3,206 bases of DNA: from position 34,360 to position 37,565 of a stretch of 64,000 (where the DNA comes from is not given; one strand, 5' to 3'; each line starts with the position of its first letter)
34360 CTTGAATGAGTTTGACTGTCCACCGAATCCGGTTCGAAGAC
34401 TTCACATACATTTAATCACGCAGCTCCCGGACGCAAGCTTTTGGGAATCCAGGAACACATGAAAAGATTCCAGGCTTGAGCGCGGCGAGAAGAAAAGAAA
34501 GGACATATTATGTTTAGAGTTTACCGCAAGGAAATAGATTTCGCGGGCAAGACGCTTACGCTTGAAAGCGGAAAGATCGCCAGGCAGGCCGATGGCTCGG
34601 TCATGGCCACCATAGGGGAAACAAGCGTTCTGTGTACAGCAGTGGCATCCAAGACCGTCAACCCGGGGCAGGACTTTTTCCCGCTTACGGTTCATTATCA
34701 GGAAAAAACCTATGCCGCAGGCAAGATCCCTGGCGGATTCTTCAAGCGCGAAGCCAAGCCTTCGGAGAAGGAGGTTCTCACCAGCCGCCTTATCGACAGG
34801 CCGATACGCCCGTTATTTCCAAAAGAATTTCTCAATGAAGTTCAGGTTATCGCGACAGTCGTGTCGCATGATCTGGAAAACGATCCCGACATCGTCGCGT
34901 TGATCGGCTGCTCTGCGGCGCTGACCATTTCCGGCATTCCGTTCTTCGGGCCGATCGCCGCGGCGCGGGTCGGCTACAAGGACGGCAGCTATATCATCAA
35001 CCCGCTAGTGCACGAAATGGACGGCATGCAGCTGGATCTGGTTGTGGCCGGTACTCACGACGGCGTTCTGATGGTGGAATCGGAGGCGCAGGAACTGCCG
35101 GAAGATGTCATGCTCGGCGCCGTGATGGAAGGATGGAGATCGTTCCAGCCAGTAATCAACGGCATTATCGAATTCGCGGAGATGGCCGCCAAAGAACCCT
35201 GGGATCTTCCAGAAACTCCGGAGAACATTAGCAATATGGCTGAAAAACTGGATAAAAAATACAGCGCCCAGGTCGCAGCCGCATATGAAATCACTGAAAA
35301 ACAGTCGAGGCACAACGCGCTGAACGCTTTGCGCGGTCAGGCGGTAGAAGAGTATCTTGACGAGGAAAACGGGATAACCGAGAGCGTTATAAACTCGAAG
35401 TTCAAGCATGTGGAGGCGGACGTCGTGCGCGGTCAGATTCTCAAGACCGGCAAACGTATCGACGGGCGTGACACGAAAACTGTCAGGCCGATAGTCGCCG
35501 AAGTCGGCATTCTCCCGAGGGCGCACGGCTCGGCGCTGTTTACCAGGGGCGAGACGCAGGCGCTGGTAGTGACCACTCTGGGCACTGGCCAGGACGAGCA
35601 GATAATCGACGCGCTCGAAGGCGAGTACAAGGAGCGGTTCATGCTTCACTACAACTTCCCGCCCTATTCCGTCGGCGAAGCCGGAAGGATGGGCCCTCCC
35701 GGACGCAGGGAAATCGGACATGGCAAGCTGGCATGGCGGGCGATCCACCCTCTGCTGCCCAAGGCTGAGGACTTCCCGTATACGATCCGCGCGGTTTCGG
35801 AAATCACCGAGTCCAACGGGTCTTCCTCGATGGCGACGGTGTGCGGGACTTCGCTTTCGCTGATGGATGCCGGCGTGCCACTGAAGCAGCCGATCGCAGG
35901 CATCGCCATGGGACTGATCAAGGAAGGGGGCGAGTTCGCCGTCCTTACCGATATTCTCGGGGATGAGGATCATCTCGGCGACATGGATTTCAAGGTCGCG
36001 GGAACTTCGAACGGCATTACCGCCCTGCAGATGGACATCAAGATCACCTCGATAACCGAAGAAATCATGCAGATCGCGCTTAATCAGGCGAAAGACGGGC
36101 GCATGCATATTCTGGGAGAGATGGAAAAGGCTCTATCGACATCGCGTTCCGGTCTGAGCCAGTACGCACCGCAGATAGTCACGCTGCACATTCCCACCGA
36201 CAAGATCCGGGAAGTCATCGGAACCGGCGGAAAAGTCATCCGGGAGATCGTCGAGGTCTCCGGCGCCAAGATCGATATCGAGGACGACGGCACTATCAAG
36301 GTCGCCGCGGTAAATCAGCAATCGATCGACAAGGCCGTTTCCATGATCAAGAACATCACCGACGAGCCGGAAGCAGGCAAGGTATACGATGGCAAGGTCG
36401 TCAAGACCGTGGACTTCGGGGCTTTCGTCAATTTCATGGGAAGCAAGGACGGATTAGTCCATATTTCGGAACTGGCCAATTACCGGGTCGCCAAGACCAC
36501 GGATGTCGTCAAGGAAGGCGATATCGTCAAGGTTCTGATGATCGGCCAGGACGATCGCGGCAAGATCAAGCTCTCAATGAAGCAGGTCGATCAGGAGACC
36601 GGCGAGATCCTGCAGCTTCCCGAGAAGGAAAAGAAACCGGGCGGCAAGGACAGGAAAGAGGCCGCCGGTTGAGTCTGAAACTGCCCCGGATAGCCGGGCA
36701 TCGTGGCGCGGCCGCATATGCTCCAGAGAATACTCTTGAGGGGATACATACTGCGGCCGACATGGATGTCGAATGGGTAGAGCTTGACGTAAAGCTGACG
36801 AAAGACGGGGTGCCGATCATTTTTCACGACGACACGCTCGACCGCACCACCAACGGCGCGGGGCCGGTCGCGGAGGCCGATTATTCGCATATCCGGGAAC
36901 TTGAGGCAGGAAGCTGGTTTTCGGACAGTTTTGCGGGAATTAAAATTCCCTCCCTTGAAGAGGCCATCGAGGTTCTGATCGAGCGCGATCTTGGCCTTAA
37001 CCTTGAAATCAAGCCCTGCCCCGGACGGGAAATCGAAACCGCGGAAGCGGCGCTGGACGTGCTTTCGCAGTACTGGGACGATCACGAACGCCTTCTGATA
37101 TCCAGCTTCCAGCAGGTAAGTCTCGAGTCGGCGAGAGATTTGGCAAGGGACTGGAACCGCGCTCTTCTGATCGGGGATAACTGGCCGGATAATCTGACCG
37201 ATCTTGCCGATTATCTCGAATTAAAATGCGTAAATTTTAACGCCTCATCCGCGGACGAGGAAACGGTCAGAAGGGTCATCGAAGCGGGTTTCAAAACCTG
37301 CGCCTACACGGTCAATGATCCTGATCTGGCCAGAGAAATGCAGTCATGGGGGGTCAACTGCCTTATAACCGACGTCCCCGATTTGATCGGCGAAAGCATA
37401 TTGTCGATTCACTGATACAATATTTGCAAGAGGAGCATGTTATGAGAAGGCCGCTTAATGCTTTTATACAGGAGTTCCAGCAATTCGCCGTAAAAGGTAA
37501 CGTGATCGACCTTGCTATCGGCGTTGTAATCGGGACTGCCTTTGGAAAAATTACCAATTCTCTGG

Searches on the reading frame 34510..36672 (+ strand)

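Call 22: search_protein_families(library=pfam, proteins=[window:34510-36672:+], max_evalue=0.001)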
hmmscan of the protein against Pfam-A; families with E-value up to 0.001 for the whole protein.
window:34510-36672:+ (720 aa): 5 families
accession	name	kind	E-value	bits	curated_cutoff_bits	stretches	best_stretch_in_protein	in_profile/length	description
PF01138.27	RNase_PH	-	9.9e-62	207.6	25.5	2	14-144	3-130/130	3' exoribonuclease family, domain 1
PF03725.20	RNase_PH_C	-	2.3e-18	66.3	20.8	2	147-205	1-61/67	3' exoribonuclease family, domain 2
PF03726.19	PNPase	-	7.5e-16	58.8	24.6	1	245-321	4-81/81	Polyribonucleotide nucleotidyltransferase, RNA binding domain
PF00575.29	S1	-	1.3e-14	54.7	22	1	619-691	1-74/74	S1 RNA binding domain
PF00013.35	KH_1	-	1.5e-11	44.3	21.5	1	557-614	2-65/66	KH domain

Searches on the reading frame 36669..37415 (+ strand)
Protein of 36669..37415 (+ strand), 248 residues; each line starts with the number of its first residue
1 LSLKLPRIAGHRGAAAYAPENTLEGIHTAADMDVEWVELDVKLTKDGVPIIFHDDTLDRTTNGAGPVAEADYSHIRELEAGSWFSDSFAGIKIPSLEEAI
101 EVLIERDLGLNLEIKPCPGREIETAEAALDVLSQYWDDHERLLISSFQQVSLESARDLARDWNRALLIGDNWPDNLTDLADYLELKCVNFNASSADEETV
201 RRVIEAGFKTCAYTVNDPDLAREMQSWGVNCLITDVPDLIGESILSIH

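Call 22: search_protein_families(library=pfam, proteins=[window:36669-37415:+], max_evalue=0.001)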
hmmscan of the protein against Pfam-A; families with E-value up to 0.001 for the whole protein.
window:36669-37415:+ (248 aa): 1 family
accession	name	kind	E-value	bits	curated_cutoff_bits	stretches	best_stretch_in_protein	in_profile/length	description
PF03009.23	GDPD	-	1.2e-46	160.2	23.6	1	11-239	1-244/244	Glycerophosphoryl diester phosphodiesterase family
